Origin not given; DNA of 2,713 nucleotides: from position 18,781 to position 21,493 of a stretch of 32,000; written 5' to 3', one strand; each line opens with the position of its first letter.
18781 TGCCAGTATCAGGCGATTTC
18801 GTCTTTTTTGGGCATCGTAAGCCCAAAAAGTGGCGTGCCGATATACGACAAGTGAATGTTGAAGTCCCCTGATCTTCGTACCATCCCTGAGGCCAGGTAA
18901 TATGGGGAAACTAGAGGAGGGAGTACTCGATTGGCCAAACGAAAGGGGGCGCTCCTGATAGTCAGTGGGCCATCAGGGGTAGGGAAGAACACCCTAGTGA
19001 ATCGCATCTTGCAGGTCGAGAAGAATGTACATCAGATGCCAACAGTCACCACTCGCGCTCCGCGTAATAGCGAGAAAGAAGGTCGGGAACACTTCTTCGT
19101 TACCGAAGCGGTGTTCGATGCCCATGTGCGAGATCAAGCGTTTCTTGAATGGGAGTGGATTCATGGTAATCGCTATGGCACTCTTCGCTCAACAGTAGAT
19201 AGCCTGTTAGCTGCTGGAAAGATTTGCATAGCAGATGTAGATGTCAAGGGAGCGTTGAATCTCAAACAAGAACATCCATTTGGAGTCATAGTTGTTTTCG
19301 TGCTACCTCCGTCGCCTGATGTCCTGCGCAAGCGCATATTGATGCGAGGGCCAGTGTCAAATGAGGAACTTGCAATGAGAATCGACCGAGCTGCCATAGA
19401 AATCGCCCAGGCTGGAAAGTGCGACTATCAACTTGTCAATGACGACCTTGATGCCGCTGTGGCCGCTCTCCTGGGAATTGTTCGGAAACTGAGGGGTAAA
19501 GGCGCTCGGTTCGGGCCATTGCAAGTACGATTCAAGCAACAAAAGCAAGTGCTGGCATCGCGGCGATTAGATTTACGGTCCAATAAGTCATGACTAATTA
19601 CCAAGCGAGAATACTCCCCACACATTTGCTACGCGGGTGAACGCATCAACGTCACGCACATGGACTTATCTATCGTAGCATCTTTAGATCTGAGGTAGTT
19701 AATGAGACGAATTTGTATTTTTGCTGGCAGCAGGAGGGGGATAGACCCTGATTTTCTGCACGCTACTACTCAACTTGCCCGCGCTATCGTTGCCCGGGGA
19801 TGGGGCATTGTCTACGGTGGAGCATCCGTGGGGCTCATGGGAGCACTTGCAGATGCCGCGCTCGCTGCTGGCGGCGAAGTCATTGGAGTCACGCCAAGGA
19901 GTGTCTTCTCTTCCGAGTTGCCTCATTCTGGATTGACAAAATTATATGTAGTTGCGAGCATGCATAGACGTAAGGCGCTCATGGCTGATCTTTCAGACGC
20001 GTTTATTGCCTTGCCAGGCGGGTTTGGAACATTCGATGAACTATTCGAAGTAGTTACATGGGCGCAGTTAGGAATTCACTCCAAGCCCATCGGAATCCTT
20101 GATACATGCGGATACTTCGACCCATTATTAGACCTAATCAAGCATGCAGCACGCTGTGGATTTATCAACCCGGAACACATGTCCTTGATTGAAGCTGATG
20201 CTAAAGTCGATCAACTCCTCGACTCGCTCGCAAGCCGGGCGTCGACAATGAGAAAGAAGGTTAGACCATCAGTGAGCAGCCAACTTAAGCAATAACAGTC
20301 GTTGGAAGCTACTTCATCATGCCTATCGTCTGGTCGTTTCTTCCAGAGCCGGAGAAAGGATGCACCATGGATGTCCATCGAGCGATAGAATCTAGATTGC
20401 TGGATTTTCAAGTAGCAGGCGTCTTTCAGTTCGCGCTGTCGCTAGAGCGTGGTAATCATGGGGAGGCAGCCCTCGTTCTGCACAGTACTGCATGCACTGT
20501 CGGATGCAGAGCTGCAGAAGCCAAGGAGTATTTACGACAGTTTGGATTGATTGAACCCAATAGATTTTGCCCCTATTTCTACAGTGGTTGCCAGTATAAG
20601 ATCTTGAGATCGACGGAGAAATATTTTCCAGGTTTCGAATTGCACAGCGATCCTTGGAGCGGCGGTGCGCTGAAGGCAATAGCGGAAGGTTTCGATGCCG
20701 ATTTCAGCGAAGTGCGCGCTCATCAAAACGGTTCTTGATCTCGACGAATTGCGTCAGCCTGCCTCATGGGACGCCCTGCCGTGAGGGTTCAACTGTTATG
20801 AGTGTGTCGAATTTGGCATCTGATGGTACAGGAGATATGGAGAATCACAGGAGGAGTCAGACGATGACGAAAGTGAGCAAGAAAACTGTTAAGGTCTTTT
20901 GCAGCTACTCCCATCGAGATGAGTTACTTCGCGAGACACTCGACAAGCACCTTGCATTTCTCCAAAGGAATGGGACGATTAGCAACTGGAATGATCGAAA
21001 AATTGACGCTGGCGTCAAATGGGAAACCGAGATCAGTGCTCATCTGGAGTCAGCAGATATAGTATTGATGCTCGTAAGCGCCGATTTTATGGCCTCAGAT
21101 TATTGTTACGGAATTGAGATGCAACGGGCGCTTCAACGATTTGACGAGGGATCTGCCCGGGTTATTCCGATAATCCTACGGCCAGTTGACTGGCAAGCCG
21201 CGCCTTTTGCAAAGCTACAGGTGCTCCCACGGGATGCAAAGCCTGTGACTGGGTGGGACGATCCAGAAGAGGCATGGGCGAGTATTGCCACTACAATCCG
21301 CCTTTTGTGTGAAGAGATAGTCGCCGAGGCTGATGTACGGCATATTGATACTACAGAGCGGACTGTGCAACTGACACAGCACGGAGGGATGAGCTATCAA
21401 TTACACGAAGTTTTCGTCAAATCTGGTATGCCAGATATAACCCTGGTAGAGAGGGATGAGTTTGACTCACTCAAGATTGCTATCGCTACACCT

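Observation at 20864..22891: Unusual TIR - P-loop NTPase - TIR architecture with only the first TIR keeping the catalytic Glu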

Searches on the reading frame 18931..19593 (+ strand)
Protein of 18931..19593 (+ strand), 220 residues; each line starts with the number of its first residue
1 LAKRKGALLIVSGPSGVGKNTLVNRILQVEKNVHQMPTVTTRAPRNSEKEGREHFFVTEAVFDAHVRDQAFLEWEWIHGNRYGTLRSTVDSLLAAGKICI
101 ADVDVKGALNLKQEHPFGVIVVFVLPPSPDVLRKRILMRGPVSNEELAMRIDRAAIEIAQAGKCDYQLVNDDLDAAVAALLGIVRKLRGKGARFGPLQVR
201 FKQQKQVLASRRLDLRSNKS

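Call 4: search_protein_families(library=pfam, proteins=[window:18931-19593:+], max_evalue=0.1)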
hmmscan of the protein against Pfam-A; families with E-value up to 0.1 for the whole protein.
window:18931-19593:+ (220 aa): 14 families
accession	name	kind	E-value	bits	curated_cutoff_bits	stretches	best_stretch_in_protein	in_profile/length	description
PF00625.27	Guanylate_kin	-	2.2e-36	125.7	25.2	1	8-184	4-179/182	Guanylate kinase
PF03193.22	RsgA_GTPase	-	0.0005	20.4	30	1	6-30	106-131/174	RsgA GTPase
PF03215.21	Rad17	-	0.0043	17.4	23.8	1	3-87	42-124/186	Rad17 P-loop domain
PF13191.12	AAA_16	-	0.0053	17.7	32.6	1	7-32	25-51/167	AAA ATPase domain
PF03266.21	NTPase_1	-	0.0057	16.9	23.9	1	9-51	2-46/168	NTPase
PF01926.29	MMR_HSR1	-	0.0071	16.9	21.9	1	11-43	4-36/113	50S ribosome-binding GTPase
PF13671.12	AAA_33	-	0.013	16.2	27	0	8-102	1-76/143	AAA domain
PF13401.12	AAA_22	-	0.025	15.3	27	1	6-45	5-45/130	AAA domain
PF00005.33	ABC_tran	-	0.051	14.6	25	1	4-32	9-37/137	ABC transporter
PF08477.19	Roc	-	0.065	13.9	27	0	10-43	3-36/119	Ras of Complex, Roc, domain of DAPkinase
PF02492.25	cobW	-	0.068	13.2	20.7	0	9-32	3-25/180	CobW/HypB/UreG, nucleotide-binding domain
PF00735.24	Septin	-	0.084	12.6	26.2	0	9-35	7-33/280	Septin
PF00437.27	T2SSE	-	0.095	11.8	24.9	0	4-30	140-166/370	Type II/IV secretion system protein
PF13555.12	AAA_29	-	0.096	12.9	27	0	4-24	21-40/61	P-loop containing region of AAA domain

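Call 5: search_protein_families(library=padloc, proteins=[window:18931-19593:+], max_evalue=0.1)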
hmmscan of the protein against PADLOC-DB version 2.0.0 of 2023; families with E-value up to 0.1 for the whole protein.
window:18931-19593:+ (220 aa): 2 families
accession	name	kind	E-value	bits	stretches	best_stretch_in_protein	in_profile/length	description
PDLC04140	mad8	-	0.023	12.2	1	5-36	26-57/314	mads_8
PDLC04453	PDC-M14B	-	0.043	11.3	0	32-84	71-123/276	-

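Call 28: search_protein_families(library=ncbifam, proteins=[window:18931-19590:+], max_evalue=0.01)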
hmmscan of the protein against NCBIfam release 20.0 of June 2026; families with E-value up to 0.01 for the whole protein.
window:18931-19590:+ (220 aa): 8 families
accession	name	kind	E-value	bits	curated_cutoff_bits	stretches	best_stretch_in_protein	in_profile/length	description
TIGR03263.1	guanyl_kin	equivalog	4e-52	176.5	160.45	1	7-185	2-179/180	guanylate kinase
NF011324.0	PRK14737.1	equivalog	8e-39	133.3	318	1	7-184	6-182/187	guanylate kinase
NF011325.0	PRK14738.1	equivalog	2e-36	125.2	263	1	5-185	12-193/206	guanylate kinase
TIGR02322.1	phosphon_PhnN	equivalog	1.1e-18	67.6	156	1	6-186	1-178/179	phosphonate metabolism protein/1,5-bisphosphokinase (PRPP-forming) PhnN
NF007485.0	PRK10078.1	equivalog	1.2e-10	41.5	153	1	7-185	3-175/186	ribose 1,5-bisphosphokinase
NF002828.0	PRK03003.1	equivalog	0.0047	15.6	631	1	7-60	41-96/477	ribosome biogenesis GTPase Der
NF008932.0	PRK12289.1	equivalog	0.0066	15.5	483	1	6-36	179-210/363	small ribosomal subunit biogenesis GTPase RsgA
TIGR03608.1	L_ocin_972_ABC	subfamily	0.0096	15.4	254.85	0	4-36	22-54/206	putative bacteriocin export ABC transporter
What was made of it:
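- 18931..19593 (+): Cassette gene: guanylate kinase. NCBIfam TIGR03263, 176.5 bits against a cut-off of 160.45 (call 28).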

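Call 81: search_solved_structures(query=window:18931-19590:+, max_evalue=1e-10, show_alignments=2)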
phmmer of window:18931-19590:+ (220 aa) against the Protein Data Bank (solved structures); distinct sequences matched with E-value up to 1e-10: 29.
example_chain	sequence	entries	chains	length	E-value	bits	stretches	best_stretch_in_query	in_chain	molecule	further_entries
7n6g_6M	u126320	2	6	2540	3.1e-36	128.1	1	7-161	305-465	FAP42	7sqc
2an9_A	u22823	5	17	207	3.3e-32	114.9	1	5-190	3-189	Guanylate kinase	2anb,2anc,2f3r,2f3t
1s96_A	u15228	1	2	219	3.6e-32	114.8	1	5-190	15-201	Guanylate kinase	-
7luy_A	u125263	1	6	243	1.9e-30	109.2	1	3-183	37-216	Guanylate kinase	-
1lvg_A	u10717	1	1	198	2.5e-30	108.8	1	9-182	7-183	Guanylate kinase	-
1z6g_A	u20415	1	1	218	2.7e-30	108.7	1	9-176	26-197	guanylate kinase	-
3tau_A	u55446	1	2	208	1e-29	106.8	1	4-186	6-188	Guanylate kinase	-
2j41_A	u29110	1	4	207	1.7e-29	106.1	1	3-185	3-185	GUANYLATE KINASE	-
4qrh_A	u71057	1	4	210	1.7e-29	106.1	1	3-185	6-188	Guanylate kinase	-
6wct_A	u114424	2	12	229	2e-29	105.9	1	4-185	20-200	Guanylate kinase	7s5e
1gky_A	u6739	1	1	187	6.6e-29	104.2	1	9-180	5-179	GUANYLATE KINASE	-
4f4j_A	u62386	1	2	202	6.6e-29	104.2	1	9-180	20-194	Guanylate kinase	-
1ex6_A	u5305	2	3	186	7e-29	104.1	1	9-180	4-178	GUANYLATE KINASE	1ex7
10sr_A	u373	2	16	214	5.3e-28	101.2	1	6-188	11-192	Guanylate kinase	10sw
6nui_A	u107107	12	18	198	6.2e-28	101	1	9-184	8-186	Guanylate kinase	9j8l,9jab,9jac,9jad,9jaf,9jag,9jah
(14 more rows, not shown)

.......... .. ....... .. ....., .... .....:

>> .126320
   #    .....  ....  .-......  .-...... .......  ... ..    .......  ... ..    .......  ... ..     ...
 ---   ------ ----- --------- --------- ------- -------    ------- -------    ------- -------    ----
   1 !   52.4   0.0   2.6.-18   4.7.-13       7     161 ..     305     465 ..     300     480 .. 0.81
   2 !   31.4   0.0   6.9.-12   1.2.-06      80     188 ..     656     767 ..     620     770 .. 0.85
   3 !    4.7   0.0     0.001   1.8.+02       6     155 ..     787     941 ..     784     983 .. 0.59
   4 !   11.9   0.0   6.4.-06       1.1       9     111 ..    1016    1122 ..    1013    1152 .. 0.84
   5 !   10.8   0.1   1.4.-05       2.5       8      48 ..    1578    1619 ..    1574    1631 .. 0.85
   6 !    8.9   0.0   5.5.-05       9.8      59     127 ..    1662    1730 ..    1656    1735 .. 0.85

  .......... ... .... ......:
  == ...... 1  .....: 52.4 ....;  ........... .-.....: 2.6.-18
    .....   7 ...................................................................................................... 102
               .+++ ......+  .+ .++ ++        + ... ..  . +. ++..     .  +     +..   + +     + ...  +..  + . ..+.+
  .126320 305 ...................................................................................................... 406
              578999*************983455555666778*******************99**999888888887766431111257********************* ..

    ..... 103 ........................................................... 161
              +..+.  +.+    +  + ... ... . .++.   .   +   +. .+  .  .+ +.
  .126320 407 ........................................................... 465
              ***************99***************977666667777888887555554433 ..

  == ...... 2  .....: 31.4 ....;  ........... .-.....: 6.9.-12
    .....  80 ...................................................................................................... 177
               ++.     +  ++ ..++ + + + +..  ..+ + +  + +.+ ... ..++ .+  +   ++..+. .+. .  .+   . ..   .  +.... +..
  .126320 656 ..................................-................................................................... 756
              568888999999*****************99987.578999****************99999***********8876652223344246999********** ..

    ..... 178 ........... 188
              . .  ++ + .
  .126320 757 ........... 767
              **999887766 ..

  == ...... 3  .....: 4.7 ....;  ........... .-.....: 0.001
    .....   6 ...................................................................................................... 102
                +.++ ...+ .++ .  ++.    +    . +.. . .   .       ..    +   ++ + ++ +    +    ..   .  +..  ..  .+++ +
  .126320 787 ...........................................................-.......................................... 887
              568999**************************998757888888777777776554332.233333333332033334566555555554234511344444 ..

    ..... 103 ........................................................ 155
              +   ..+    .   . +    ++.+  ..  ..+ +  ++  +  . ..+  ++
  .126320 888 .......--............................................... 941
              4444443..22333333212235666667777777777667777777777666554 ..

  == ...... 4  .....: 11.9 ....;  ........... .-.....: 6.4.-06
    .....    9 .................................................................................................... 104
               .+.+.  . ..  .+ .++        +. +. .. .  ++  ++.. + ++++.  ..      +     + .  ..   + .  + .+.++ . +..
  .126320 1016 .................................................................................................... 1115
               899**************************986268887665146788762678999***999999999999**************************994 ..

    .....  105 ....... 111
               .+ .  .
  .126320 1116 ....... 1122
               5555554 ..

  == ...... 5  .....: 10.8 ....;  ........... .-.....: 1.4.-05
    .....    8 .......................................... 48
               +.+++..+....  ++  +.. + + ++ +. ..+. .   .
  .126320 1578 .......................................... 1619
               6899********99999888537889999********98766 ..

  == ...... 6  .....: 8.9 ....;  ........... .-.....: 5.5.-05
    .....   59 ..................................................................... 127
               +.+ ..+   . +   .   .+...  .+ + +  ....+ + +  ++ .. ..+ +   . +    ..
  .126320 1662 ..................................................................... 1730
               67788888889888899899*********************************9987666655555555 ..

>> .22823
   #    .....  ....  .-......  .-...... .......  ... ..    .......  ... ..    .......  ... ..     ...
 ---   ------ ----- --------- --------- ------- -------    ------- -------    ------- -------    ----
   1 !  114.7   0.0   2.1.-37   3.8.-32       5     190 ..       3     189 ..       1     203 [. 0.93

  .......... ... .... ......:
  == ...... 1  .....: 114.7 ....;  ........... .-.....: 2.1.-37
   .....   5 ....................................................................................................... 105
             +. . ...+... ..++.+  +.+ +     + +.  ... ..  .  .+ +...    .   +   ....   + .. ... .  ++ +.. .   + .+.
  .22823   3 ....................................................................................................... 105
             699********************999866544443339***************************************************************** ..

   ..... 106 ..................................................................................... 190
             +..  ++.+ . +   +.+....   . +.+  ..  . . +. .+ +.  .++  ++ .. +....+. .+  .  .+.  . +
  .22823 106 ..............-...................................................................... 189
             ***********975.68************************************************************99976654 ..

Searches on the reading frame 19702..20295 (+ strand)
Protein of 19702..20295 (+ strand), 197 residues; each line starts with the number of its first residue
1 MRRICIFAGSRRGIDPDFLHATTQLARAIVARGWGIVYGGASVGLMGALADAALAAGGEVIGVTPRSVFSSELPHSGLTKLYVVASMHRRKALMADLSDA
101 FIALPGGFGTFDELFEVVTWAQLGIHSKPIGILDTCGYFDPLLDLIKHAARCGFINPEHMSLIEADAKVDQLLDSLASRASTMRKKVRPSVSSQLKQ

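Call 4: search_protein_families(library=pfam, proteins=[window:19702-20295:+], max_evalue=0.1)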
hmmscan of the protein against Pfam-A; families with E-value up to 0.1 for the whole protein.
window:19702-20295:+ (197 aa): 4 families
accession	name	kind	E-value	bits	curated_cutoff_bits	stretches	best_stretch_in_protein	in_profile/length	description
PF03641.19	Lysine_decarbox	-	2e-42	144.9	27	1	46-175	1-130/131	Possible lysine decarboxylase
PF18306.6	LDcluster4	-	1.1e-12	48.3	26.3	1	9-115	8-111/151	SLOG cluster4 family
PF18171.6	LSDAT_prok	-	0.0092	15.7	25.4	1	8-70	7-76/195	SLOG in TRPM, prokaryote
PF02481.21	DNA_processg_A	-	0.038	13.6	29.6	1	9-68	51-108/212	DNA recombination-mediator protein A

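Call 5: search_protein_families(library=padloc, proteins=[window:19702-20295:+], max_evalue=0.1)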
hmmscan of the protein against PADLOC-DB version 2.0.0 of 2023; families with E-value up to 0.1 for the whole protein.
window:19702-20295:+ (197 aa): 1 family
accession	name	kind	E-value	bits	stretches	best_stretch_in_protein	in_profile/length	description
PDLC03927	PsyrA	-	4.5e-05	20.7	1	9-70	138-197/398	-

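Call 28: search_protein_families(library=ncbifam, proteins=[window:19702-20292:+], max_evalue=0.01)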
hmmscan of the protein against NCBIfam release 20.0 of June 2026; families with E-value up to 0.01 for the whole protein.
window:19702-20292:+ (197 aa): 4 families
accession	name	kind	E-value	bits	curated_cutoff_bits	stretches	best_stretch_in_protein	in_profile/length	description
TIGR00730.1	TIGR00730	subfamily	7.3e-57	192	96.35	1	3-176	2-175/178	TIGR00730 family Rossman fold protein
NF058542.1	CtkRMPhLog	equivalog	3.1e-39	134.8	300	1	4-175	4-174/177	cytokinin riboside 5'-monophosphate phosphoribohydrolase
TIGR00725.1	TIGR00725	hypoth_equivalog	5.1e-06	26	106.9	1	14-118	12-112/159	TIGR00725 family protein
NF038390.1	Nsidase_PpnN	equivalog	0.001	17.9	450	1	56-117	204-265/450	nucleotide 5'-monophosphate nucleosidase PpnN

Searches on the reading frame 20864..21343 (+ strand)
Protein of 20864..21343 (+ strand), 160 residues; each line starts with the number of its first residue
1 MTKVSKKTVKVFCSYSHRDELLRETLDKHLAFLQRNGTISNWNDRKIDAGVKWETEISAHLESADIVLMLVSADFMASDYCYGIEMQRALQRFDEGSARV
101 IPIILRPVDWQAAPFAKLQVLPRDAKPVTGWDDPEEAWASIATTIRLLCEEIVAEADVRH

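Call 89: search_protein_families(library=padloc, proteins=[window:20864-21343:+], max_evalue=0.001)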
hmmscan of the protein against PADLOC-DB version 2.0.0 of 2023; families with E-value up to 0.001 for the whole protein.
window:20864-21343:+ (160 aa): 2 families
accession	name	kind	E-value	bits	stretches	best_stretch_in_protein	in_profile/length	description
PDLC00420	ThsB1|ThsB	-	7.8e-53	177.7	1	10-153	3-146/319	TIR-like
PDLC02012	SAVED5--SAVED_TIR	-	1e-06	26.1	1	7-108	12-108/404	-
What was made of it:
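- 20885..21349 (+): TIR1 (residues 8-162); matches 20 of 21 family-conserved columns. PADLOC ThsB1 model PDLC00420, 178 bits (call 89).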
